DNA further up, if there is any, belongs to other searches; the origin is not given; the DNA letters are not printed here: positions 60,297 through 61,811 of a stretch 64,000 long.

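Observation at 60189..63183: Integrase+WYL mini-element inserted in the rubrerythrin 3' end carries a synonymously recoded replacement C-terminus and terminator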

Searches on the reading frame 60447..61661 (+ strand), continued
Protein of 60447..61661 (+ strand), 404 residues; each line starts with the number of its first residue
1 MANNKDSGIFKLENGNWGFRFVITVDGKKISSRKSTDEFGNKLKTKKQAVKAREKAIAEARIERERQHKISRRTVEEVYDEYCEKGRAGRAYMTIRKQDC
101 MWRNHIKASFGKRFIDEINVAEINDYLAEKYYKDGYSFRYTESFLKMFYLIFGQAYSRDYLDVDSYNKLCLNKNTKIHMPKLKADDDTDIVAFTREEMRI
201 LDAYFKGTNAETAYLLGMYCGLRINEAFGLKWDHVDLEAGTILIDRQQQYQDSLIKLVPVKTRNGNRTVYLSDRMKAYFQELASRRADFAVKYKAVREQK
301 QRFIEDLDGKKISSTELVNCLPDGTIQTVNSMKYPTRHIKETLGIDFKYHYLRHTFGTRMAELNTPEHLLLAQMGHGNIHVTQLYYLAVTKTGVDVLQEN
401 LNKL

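Call 41: search_protein_families(library=ncbifam, proteins=[window:60447-61661:+, L011:9234-10364:-, L036:13566-14279:+, L036:14269-15795:+, L036:15795-18752:+, L036:11297-12061:-], max_evalue=0.001)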
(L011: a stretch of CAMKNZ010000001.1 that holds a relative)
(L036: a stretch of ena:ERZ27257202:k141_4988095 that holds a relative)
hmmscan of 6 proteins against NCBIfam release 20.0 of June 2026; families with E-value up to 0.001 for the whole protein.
window:60447-61661:+ (404 aa): 7 families
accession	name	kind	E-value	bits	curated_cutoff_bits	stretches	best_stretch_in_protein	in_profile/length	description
NF003462.0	PRK05084.1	equivalog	1.6e-09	37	267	1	218-398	205-354/360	tyrosine recombinase XerS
NF040815.2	recomb_XerA_Arch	equivalog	2.8e-09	36.9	220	1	112-386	32-252/263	site-specific tyrosine recombinase/integron integrase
TIGR02224.1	recomb_XerC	equivalog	5.6e-06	25.9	335.15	1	112-386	38-275/295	tyrosine recombinase XerC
TIGR02249.1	integrase_gron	subfamily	6.9e-05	22.3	265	0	189-257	97-165/315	integron integrase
NF007371.0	PRK09871.1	subfamily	0.00022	20.8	222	0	348-386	134-172/198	tyrosine-type DNA invertase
TIGR02225.1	recomb_XerD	equivalog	0.00035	20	329.6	0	210-391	125-276/290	site-specific tyrosine recombinase XerD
NF007370.0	PRK09870.1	subfamily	0.00038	20.1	221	0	342-386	133-177/200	tyrosine-type DNA invertase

L011:9234-10364:- (376 aa): 0 families

L036:13566-14279:+ (237 aa): 1 family
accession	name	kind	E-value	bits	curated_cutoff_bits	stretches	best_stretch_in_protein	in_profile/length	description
NF047738.1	antiphage_MADS2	equivalog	2.1e-05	23.1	720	1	12-97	308-393/654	methylation-associated defense system DNA methyltransferase MAD2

L036:14269-15795:+ (508 aa): 2 families
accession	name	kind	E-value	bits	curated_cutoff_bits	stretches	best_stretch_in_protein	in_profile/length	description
TIGR02987.1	met_A_Alw26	exception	1.6e-08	33.8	353.5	0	27-196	7-123/523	Alw26I/Eco31I/Esp3I family type II restriction adenine-specific DNA-methyltransferase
NF033452.1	BREX_1_MTaseX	exception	0.00061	17.7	500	1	158-261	480-595/1210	BREX-1 system adenine-specific DNA-methyltransferase PglX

L036:15795-18752:+ (985 aa): 0 families

L036:11297-12061:- (254 aa): 0 families

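Call 48: find_encoding_contigs(protein=P0005, flank=10000, max_places=2)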
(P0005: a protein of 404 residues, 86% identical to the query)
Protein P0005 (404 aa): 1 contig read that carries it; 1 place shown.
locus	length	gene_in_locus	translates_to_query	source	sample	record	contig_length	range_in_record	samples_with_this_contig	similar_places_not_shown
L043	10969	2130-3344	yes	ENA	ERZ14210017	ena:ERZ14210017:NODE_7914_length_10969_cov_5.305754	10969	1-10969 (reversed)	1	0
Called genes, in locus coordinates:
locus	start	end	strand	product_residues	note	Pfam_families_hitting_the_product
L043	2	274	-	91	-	?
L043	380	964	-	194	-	-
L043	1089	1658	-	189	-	-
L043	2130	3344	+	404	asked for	PF14659:Phage_int_SAM_3 (weak), PF00589:Phage_integrase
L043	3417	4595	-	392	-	PF13280:WYL, PF25583:WCX (weak)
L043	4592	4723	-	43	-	-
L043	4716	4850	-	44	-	-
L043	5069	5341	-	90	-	PF14367:DUF4411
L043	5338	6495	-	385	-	PF06114:Peptidase_M78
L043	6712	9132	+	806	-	PF03118:RNA_pol_A_CTD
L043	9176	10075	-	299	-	PF02086:MethyltransfD12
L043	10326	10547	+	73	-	-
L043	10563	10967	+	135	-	?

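Call 49: find_encoding_contigs(protein=P0002, flank=10000, max_places=2)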
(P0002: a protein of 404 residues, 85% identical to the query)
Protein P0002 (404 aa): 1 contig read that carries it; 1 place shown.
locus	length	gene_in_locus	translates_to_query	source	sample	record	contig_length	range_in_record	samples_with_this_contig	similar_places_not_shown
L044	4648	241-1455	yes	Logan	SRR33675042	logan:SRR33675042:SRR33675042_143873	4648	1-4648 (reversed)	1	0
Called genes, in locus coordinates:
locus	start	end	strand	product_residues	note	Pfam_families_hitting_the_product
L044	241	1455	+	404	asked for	PF14659:Phage_int_SAM_3 (weak), PF00589:Phage_integrase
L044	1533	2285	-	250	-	-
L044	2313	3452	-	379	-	PF13280:WYL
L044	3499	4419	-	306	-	PF14355:Abi_C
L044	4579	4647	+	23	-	?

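Call 52: search_dna_similar(query=window:60447-61661:+, collection=phages, mode=protein, max_rows=12)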
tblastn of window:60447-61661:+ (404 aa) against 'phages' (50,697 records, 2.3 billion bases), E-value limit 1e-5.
Records with a match: 310; places in all: 310; records where one place covers at least 80% of the query: 31.
Best place of each record, by identity: <60% 310.
By first word of the organism name: Mycobacterium 155; Paenibacillus 35; Streptococcus 33; Clostridium 14; Lactobacillus 11; Bacteriophage 11; Lactococcus 11; Clostridioides 10; Gordonia 6; Latilactobacillus 5; and 12 more.
By host as written in the record: Mycobacterium smegmatis mc2 155 101; Mycobacterium smegmatis mc#155 29; - 26; Paenibacillus larvae 22; Mycobacterium smegmatis mc2155 7; Clostridium difficile 7; Paenibacillus larvae ATCC 9545 4; Clostridium difficile strain CD105HE1 ribotype 076 4; and 81 more.
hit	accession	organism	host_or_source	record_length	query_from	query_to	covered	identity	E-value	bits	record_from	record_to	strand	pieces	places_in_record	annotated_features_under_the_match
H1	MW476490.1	Lactobacillus phage vB_Lcr_AB1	Lactobacillus crispatus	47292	1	404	100%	25.1%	3e-14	81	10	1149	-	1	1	site-specific integrase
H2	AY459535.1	Lactobacillus prophage Lj965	-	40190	1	382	95%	24.9%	8e-17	89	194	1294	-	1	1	putative integrase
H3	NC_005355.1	Lactobacillus prophage Lj965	Lactobacillus johnsonii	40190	1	382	95%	24.9%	8e-17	89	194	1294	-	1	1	integrase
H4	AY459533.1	Lactobacillus prophage Lj928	-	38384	1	395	98%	22.7%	2e-9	66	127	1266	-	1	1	putative integrase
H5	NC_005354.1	Lactobacillus prophage Lj928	Lactobacillus johnsonii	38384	1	395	98%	22.7%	2e-9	66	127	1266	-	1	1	integrase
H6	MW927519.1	Paenibacillus phage Neutron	Paenibacillus larvae ATCC 9545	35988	8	402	98%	22.3%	1e-7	60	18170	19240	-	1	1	tyrosine integrase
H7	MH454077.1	Paenibacillus phage Bloom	Paenibacillus larvae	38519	8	402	98%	22.3%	1e-7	60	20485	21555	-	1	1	site-specific integrase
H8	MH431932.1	Paenibacillus phage Arcticfreeze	Paenibacillus larvae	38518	8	402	98%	22.3%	1e-7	60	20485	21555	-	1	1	integrase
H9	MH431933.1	Paenibacillus phage DevRi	Paenibacillus larvae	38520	8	402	98%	22.3%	1e-7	60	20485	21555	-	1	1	integrase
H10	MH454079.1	Paenibacillus phage Jacopo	Paenibacillus larvae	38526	8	402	98%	22.3%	1e-7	60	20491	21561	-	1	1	site-specific integrase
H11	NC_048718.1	Paenibacillus phage Jacopo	Paenibacillus larvae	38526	8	402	98%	22.3%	1e-7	60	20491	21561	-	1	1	integrase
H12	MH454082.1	Paenibacillus phage Genki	Paenibacillus larvae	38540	8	402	98%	22.3%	1e-7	60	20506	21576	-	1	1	site-specific integrase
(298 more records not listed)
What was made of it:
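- Closest known: e14 element. Different: The nearest phage integrases are at most 25% identical (call 52).
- Tried and rejected: Known phage integrases are at most 25% identical (call 52).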

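Call 53: search_solved_structures(query=window:60447-61661:+, max_evalue=0.001)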
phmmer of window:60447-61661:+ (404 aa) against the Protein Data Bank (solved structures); distinct sequences matched with E-value up to 0.001: 6.
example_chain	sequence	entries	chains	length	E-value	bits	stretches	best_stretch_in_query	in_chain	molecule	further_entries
5byo_A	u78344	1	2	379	4.3e-07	33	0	202-230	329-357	dTor_12x31L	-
4yxz_A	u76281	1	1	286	5.9e-06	29.2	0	199-229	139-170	dTor_9x31L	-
4a8e_A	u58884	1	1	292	6.4e-06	29.1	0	342-391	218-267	PROBABLE TYROSINE RECOMBINASE XERC-LIKE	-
6en0_A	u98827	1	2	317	3e-05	26.9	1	184-390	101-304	Int protein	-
6emz_A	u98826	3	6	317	7.8e-05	25.5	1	184-390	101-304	Int protein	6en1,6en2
6emy_A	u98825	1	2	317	8.8e-05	25.4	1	185-390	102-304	Int protein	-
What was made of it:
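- Closest known: Tn1549/Tn916-type conjugative transposon integrases. Same: Tn1549 Int is the nearest solved structure (6emz/6en0, E about 3e-5, catalytic domain only; call 53).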

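Call 63: find_encoding_contigs(protein=P0065, flank=10000, max_places=2)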
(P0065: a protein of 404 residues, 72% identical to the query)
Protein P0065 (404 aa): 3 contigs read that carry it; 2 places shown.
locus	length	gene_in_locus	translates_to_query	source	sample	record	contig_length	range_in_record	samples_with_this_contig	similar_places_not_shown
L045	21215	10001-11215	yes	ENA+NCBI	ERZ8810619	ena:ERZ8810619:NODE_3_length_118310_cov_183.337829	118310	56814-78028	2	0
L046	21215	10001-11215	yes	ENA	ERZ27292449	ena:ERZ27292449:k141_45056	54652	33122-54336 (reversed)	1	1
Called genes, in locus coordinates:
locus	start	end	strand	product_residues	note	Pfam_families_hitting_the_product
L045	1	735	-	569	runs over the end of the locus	PF13240:Zn_Ribbon_1 (weak)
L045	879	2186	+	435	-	PF05221:AdoHcyase, PF02826:2-Hacid_dh_C, PF00670:AdoHcyase_NAD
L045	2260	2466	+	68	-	-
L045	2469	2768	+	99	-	PF07441:BofA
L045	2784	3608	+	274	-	PF01048:PNP_UDP_1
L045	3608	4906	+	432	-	PF01979:Amidohydro_1, PF07969:Amidohydro_3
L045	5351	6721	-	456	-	-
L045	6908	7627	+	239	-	PF01648:ACPS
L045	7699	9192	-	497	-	PF00149:Metallophos, PF02872:5_nucleotid_C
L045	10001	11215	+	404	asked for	PF14659:Phage_int_SAM_3 (faint), PF00589:Phage_integrase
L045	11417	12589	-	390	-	PF13280:WYL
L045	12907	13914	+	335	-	-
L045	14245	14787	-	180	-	PF21349:RUBY_RBDX, PF02915:Rubrerythrin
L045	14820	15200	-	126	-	PF01475:FUR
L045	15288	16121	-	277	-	PF12746:GNAT_acetyltran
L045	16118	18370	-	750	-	PF17764:PriA_3primeBD, PF00270:DEAD, PF04851:ResIII, PF18319:Zn_ribbon_PriA, PF00271:Helicase_C, PF18074:PriA_C (faint)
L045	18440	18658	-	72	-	PF01192:RNA_pol_Rpb6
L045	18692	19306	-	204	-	PF00625:Guanylate_kin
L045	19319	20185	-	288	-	PF03755:YicC-like_N, PF08340:YicC-like_C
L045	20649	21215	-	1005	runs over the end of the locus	PF00005:ABC_tran, PF02687:FtsX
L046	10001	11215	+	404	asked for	PF14659:Phage_int_SAM_3 (faint), PF00589:Phage_integrase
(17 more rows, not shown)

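Call 64: find_encoding_contigs(protein=P0119, flank=10000, max_places=3)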
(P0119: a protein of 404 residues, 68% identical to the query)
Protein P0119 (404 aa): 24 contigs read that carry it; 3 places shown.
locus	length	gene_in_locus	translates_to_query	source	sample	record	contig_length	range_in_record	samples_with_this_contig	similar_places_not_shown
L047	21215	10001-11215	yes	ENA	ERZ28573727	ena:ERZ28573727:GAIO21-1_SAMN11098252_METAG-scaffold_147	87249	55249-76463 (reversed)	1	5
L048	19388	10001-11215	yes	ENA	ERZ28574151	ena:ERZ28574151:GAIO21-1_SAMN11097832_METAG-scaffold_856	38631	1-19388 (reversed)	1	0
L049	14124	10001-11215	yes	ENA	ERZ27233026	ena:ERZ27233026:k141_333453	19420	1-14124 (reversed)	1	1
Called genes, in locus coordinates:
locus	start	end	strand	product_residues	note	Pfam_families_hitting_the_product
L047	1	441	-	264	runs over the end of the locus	-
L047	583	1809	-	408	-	PF01926:MMR_HSR1, PF02421:FeoB_N, PF03193:RsgA_GTPase (faint), PF04548:AIG1 (weak), PF00350:Dynamin_N (weak), PF00009:GTP_EFTU, PF18128:HydF_dimer, PF18133:HydF_tetramer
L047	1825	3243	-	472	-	PF04055:Radical_SAM, PF06968:BATS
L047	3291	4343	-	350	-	PF04055:Radical_SAM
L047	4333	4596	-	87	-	PF21699:TM1266-like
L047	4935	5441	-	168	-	PF00383:dCMP_cyt_deam_1, PF14437:MafB19-deam, PF14439:Bd3614-deam (weak)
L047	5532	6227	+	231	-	PF13353:Fer4_12, PF04055:Radical_SAM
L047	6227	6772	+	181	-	PF13302:Acetyltransf_3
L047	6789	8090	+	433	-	PF00128:Alpha-amylase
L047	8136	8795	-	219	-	PF00027:cNMP_binding, PF13545:HTH_Crp_2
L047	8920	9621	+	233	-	PF00037:Fer4 (weak), PF12797:Fer4_2 (weak), PF12837:Fer4_6, PF13237:Fer4_10 (weak), PF14697:Fer4_21, PF12838:Fer4_7, PF13187:Fer4_9 (weak), PF27217:AF_0155, +1 more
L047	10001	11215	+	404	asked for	PF00589:Phage_integrase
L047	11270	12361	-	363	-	PF13280:WYL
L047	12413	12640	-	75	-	PF12844:HTH_19 (weak), PF13443:HTH_26 (weak), PF01381:HTH_3, PF13560:HTH_31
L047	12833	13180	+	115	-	-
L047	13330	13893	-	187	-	PF00589:Phage_integrase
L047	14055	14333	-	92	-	-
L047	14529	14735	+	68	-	PF13443:HTH_26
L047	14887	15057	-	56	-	-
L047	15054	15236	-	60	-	-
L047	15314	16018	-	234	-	-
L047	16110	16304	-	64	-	-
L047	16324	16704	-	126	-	-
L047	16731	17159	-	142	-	-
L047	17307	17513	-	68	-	-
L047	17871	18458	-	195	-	PF21349:RUBY_RBDX, PF02915:Rubrerythrin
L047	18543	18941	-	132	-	PF01475:FUR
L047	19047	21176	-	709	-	PF12698:ABC2_membrane_3, PF12051:DUF3533 (weak), PF12698:ABC2_membrane_3, PF01061:ABC2_membrane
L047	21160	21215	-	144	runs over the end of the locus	-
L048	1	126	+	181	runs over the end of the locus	PF13302:Acetyltransf_3, PF00583:Acetyltransf_1 (weak)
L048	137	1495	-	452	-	PF01554:MatE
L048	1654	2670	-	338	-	PF00356:LacI, PF13407:Peripla_BP_4 (weak), PF13377:Peripla_BP_3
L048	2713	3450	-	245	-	PF05985:EutC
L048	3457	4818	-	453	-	PF06751:EutB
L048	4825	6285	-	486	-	PF06277:EutA, PF14450:FtsA (faint)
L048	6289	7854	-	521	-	PF07969:Amidohydro_3, PF01979:Amidohydro_1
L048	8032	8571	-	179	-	-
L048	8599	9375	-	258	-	PF09851:SHOCT (weak)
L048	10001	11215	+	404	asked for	PF00589:Phage_integrase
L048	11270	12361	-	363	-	PF13280:WYL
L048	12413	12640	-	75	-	PF12844:HTH_19, PF13443:HTH_26 (weak), PF01381:HTH_3, PF13560:HTH_31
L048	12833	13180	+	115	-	-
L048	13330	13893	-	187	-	PF00589:Phage_integrase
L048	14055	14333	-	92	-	-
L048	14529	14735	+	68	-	PF13443:HTH_26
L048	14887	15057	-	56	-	-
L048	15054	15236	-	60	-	-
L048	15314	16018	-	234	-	-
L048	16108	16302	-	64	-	-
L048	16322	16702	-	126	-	-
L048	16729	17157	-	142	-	-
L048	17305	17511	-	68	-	-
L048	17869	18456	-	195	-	PF21349:RUBY_RBDX, PF02915:Rubrerythrin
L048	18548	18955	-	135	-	PF01475:FUR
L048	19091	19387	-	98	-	?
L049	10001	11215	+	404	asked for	PF00589:Phage_integrase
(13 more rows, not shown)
